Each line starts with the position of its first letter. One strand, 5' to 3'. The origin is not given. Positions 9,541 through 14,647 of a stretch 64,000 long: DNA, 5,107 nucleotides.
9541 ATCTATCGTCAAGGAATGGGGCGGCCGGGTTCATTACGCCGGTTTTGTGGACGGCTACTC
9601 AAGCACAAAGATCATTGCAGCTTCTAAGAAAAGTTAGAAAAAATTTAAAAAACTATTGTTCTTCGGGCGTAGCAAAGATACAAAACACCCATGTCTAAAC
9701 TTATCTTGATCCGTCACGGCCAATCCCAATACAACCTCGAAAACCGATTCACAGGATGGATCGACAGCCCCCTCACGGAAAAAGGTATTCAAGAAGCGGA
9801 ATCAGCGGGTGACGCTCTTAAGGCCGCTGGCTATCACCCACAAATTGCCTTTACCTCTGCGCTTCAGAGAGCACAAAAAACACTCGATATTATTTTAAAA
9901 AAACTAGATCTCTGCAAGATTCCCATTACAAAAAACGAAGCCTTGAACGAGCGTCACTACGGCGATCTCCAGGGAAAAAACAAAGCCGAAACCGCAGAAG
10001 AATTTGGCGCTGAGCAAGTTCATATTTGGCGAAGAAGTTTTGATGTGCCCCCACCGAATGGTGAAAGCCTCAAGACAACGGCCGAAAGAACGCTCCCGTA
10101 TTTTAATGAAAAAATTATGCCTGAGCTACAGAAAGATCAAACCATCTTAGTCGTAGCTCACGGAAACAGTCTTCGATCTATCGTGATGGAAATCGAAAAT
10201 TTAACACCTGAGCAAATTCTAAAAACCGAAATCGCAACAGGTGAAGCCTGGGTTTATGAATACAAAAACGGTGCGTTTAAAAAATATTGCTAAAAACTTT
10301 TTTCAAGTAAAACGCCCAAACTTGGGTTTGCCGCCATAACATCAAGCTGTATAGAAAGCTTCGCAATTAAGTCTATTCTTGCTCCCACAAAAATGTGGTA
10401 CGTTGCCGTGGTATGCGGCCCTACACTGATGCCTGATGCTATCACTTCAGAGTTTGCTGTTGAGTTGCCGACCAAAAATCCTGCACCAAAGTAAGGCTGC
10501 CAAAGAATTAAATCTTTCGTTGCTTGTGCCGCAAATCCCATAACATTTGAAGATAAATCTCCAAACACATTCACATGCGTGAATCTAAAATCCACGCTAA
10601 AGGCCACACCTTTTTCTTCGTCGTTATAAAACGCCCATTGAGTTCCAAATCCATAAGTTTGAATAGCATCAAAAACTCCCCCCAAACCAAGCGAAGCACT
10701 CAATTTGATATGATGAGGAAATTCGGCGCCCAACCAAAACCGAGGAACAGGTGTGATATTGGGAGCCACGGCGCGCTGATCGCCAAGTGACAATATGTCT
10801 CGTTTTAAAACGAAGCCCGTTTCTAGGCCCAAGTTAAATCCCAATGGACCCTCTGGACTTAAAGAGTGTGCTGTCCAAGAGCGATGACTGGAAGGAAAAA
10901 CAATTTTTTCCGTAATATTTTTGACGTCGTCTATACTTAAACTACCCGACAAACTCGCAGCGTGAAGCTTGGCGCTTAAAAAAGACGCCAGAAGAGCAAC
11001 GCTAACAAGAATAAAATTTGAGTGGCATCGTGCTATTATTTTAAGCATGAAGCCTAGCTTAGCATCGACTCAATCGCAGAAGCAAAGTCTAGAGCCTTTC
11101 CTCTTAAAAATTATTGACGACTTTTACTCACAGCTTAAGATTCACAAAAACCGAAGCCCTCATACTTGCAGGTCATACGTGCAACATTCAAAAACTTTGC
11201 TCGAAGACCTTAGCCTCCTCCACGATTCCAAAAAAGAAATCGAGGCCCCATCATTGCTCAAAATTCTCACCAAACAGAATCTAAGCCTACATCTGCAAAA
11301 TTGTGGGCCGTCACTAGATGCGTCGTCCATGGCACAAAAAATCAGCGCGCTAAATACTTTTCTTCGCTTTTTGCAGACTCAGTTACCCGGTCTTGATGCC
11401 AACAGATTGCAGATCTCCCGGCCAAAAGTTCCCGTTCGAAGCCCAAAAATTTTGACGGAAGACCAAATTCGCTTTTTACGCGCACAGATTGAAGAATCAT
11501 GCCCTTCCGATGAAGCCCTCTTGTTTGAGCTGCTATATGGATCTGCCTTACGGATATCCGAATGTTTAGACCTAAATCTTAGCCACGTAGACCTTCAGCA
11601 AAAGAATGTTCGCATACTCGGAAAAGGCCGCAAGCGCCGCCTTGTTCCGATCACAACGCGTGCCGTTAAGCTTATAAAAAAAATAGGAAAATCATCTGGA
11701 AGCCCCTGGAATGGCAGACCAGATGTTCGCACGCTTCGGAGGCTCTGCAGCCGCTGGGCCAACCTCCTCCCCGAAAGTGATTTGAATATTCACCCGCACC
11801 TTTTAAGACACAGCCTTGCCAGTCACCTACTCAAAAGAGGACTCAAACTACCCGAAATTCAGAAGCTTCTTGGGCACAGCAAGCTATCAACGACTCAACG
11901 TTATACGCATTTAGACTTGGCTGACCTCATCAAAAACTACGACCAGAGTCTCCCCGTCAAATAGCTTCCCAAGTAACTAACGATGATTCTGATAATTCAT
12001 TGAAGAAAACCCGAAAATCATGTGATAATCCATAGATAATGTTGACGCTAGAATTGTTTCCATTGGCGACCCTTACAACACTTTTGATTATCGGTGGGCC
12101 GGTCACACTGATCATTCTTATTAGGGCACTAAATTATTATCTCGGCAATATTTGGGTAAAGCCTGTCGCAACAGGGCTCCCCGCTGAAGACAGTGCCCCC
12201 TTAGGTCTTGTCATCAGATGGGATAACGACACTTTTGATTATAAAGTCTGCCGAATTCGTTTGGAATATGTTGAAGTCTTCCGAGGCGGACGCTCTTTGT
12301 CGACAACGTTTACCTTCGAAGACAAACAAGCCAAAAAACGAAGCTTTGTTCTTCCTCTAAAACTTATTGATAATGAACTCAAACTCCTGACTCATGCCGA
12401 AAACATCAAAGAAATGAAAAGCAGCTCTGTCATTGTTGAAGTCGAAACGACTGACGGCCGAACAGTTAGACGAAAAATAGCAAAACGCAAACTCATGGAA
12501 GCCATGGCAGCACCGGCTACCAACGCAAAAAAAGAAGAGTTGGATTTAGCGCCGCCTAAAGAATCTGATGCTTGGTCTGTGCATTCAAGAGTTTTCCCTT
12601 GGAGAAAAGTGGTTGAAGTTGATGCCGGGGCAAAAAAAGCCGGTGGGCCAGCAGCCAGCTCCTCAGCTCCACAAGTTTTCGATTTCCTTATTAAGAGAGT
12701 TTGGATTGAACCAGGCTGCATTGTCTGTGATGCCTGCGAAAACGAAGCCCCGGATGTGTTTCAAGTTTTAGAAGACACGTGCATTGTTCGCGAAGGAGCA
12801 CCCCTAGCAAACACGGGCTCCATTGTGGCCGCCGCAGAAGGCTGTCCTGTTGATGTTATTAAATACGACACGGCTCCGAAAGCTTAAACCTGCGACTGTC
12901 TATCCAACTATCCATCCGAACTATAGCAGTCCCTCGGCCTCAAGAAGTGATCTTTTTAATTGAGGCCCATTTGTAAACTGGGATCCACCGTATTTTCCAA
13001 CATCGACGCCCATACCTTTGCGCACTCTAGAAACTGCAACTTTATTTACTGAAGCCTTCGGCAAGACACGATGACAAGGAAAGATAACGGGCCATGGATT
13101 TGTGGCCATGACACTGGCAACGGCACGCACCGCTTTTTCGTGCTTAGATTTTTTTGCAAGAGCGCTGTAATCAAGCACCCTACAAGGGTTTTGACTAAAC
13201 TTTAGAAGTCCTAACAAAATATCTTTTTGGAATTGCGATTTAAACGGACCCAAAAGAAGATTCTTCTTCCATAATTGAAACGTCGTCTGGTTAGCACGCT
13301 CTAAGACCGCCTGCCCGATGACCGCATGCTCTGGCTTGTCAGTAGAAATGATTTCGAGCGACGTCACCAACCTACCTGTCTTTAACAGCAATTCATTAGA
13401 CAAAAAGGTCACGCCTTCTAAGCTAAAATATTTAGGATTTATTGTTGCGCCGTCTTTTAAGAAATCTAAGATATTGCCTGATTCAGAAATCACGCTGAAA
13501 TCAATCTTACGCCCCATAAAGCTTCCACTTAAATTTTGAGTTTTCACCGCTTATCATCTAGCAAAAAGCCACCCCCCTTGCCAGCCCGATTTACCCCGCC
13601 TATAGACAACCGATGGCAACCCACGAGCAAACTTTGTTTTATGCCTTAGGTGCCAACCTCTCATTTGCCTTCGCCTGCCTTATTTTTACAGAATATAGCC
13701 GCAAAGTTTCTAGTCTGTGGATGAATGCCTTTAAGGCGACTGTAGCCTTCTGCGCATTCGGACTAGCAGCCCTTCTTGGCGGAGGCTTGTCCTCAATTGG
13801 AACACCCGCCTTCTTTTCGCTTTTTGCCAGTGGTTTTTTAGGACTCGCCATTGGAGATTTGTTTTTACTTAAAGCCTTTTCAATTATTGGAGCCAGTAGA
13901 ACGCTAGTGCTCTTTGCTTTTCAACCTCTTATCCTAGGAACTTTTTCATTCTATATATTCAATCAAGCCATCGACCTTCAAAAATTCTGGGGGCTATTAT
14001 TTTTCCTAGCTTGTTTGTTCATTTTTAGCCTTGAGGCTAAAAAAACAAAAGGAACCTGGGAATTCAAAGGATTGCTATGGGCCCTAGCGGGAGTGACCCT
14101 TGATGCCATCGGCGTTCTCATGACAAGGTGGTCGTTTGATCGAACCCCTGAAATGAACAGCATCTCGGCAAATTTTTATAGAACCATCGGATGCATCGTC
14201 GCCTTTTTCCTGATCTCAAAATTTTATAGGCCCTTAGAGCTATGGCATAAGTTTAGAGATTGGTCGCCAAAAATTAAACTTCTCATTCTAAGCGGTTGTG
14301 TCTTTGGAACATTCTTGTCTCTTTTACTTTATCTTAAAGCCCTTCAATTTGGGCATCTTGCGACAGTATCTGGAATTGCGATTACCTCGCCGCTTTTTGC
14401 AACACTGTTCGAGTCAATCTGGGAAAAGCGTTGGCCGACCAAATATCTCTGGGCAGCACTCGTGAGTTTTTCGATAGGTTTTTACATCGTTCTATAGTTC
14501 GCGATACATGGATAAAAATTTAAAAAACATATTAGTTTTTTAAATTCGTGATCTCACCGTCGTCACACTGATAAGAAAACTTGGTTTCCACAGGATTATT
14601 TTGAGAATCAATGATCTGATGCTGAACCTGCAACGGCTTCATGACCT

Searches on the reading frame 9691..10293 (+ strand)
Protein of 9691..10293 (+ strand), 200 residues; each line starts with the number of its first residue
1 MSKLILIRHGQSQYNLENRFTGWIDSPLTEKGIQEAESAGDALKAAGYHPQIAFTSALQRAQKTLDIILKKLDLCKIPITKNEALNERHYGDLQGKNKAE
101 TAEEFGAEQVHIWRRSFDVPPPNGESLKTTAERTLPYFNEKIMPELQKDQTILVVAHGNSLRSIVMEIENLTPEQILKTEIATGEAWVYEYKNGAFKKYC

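Call 106: search_protein_families(library=pfam, proteins=[window:9691-10293:+], max_evalue=0.00001)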
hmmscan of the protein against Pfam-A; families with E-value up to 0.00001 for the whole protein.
window:9691-10293:+ (200 aa): 1 family
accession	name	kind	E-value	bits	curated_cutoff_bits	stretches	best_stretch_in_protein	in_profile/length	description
PF00300.27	His_Phos_1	-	8.7e-46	156.5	21.7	1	4-196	1-186/194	Histidine phosphatase superfamily (branch 1)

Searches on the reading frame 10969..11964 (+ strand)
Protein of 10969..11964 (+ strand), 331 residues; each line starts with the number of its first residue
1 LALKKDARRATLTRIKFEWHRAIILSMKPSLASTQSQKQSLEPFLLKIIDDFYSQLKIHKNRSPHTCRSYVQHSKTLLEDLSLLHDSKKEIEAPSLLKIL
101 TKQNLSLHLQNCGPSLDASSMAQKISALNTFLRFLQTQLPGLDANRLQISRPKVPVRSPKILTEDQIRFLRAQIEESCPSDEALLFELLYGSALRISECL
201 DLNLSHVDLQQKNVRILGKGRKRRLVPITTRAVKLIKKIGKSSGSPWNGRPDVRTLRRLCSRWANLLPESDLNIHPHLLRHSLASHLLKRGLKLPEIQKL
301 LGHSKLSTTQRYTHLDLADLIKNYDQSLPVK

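Call 106: search_protein_families(library=pfam, proteins=[window:10969-11964:+], max_evalue=0.00001)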
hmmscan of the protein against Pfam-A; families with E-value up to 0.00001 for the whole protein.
window:10969-11964:+ (331 aa): 2 families
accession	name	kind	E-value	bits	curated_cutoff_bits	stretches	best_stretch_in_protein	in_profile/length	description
PF00589.27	Phage_integrase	-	2.7e-31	109.1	27.1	1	161-316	2-169/172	Phage integrase family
PF02899.23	Phage_int_SAM_1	-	2.6e-07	31.2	22.3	1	49-136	1-80/83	Phage integrase, N-terminal SAM-like domain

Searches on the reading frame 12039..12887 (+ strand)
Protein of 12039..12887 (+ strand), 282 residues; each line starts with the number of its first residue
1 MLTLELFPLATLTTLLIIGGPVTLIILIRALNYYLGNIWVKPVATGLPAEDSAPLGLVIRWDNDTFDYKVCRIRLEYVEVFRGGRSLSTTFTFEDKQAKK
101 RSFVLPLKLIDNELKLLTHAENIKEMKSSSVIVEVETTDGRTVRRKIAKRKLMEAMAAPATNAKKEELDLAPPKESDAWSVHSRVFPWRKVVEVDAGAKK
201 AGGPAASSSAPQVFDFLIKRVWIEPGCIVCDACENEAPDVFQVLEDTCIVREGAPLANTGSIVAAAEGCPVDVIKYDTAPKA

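Call 106: search_protein_families(library=pfam, proteins=[window:12039-12887:+], max_evalue=0.00001)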
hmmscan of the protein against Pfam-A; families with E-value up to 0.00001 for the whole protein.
window:12039-12887:+ (282 aa): 1 family
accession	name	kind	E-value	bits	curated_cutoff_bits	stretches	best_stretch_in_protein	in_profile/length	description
PF13370.11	Fer4_13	-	1.6e-06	29.2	24.5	1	226-275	5-57/58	4Fe-4S single cluster domain of Ferredoxin I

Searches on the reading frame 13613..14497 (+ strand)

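Call 106: search_protein_families(library=pfam, proteins=[window:13613-14497:+], max_evalue=0.00001)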
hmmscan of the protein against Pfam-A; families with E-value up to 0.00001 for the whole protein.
window:13613-14497:+ (294 aa): 1 family
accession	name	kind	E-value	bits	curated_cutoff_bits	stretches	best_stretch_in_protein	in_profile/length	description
PF00892.27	EamA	-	8.2e-26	91.3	28.2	2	152-293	2-133/135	EamA-like transporter family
